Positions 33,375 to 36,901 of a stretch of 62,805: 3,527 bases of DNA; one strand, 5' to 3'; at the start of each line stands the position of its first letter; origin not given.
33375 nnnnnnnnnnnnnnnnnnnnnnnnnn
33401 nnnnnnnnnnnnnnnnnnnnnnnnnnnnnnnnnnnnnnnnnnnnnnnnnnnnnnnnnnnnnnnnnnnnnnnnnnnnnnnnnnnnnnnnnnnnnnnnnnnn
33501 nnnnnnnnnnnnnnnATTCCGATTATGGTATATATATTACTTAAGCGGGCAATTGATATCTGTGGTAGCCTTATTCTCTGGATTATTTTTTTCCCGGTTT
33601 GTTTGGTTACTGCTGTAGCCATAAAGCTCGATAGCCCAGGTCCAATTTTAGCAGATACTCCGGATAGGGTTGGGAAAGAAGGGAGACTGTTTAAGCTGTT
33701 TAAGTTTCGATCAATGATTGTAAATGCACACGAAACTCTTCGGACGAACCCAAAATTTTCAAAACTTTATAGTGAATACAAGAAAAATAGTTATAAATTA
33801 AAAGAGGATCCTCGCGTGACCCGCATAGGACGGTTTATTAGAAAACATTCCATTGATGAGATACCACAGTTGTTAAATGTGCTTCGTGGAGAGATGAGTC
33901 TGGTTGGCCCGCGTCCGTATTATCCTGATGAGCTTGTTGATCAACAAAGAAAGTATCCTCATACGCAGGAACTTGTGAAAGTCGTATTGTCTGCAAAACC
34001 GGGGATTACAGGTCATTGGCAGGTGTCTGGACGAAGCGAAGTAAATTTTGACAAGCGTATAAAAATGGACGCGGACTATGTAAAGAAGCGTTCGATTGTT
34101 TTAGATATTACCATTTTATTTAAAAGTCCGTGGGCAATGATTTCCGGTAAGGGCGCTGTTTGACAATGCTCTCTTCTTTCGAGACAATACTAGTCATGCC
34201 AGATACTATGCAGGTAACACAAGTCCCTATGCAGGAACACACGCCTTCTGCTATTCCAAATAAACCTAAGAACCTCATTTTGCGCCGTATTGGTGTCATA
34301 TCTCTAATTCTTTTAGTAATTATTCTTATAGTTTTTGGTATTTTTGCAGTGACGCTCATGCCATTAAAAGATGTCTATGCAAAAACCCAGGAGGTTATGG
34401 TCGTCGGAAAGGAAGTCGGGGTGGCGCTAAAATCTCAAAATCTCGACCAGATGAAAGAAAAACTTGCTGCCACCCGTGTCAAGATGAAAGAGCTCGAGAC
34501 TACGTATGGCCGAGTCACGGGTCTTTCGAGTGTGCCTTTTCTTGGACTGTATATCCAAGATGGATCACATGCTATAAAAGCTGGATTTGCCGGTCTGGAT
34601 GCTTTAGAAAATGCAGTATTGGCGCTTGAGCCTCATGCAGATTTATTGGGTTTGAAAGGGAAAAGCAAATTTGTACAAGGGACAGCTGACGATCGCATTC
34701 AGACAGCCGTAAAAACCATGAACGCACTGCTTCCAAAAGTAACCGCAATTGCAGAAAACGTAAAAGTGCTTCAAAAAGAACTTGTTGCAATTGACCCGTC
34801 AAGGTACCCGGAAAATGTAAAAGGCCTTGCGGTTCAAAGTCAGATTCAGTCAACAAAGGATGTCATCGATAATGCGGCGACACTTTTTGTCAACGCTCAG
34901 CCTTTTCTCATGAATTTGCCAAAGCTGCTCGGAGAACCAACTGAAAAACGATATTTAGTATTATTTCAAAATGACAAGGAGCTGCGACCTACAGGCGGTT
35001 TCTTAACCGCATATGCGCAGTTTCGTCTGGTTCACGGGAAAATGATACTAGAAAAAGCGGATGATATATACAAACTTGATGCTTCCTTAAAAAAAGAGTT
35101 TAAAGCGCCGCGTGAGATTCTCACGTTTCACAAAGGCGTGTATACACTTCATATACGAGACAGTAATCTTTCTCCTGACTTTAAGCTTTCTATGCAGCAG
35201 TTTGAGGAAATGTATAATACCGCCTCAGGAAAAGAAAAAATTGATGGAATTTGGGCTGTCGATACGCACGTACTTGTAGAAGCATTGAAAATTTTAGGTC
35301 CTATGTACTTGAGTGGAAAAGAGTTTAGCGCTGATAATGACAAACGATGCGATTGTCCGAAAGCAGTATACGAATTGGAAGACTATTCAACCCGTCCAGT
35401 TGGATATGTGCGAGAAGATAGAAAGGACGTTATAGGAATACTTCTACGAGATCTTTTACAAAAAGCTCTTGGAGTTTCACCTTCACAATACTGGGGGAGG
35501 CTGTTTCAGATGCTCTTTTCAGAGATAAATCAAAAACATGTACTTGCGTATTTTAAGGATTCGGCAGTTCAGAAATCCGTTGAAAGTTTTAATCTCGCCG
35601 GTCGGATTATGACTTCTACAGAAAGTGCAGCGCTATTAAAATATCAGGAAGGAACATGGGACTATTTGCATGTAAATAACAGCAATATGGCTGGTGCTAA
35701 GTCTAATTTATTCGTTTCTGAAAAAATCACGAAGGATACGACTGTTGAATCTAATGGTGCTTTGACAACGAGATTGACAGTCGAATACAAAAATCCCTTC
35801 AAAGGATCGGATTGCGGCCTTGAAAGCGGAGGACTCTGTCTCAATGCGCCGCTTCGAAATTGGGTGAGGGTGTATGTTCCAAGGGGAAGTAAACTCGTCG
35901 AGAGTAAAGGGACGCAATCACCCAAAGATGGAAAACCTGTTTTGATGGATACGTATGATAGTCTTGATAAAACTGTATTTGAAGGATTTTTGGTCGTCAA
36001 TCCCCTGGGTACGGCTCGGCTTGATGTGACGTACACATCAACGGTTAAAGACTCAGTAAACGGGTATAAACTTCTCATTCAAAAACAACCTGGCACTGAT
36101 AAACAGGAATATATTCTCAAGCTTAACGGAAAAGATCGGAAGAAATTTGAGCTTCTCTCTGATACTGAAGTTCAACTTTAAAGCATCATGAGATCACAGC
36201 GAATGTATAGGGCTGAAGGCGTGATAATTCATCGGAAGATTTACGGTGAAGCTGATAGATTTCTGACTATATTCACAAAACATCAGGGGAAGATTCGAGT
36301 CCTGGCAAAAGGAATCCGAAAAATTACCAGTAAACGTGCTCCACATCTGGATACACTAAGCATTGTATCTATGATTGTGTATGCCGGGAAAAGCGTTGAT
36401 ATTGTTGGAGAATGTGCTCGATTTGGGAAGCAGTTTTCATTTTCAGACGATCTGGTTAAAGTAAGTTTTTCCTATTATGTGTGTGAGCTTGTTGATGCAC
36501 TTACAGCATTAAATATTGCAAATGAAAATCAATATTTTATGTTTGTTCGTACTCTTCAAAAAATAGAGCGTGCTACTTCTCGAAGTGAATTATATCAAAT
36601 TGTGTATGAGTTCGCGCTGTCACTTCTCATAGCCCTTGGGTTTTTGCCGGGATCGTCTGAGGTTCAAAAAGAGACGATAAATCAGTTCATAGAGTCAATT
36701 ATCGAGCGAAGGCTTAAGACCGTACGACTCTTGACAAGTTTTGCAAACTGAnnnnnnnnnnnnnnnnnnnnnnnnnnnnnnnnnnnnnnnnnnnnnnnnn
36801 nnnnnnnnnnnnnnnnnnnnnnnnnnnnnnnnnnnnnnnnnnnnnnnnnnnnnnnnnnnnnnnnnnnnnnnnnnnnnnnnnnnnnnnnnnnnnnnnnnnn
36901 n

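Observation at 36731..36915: Compact glycine T-box riboswitch upstream of glyS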

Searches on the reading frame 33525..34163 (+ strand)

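Call 9: search_protein_families(library=pfam, proteins=[window:33525-34163:+])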
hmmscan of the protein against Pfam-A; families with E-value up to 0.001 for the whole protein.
window:33525-34163:+ (212 aa): 1 family
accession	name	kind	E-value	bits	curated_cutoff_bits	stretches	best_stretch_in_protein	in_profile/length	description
PF02397.22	Bac_transf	-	2e-60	203.8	27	1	7-206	1-178/179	Bacterial sugar transferase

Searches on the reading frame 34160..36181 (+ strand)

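Call 9: search_protein_families(library=pfam, proteins=[window:34160-36181:+])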
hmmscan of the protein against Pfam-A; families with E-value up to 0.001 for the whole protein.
window:34160-36181:+ (673 aa): 1 family
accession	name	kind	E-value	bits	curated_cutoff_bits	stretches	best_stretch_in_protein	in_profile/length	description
PF13196.11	DUF4012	-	2e-22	80.7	28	1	262-393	3-134/144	Protein of unknown function (DUF4012)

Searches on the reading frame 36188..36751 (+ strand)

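Call 9: search_protein_families(library=pfam, proteins=[window:36188-36751:+])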
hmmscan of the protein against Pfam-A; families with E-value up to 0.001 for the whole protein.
window:36188-36751:+ (187 aa): 2 families
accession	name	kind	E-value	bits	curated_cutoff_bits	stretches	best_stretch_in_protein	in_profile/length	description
PF11967.14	RecO_N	-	2.8e-15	56.6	27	1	6-71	3-69/80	Recombination protein O N terminal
PF02565.21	RecO_C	-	4.6e-08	33.4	22.1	1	87-154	2-66/157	Recombination protein O C terminal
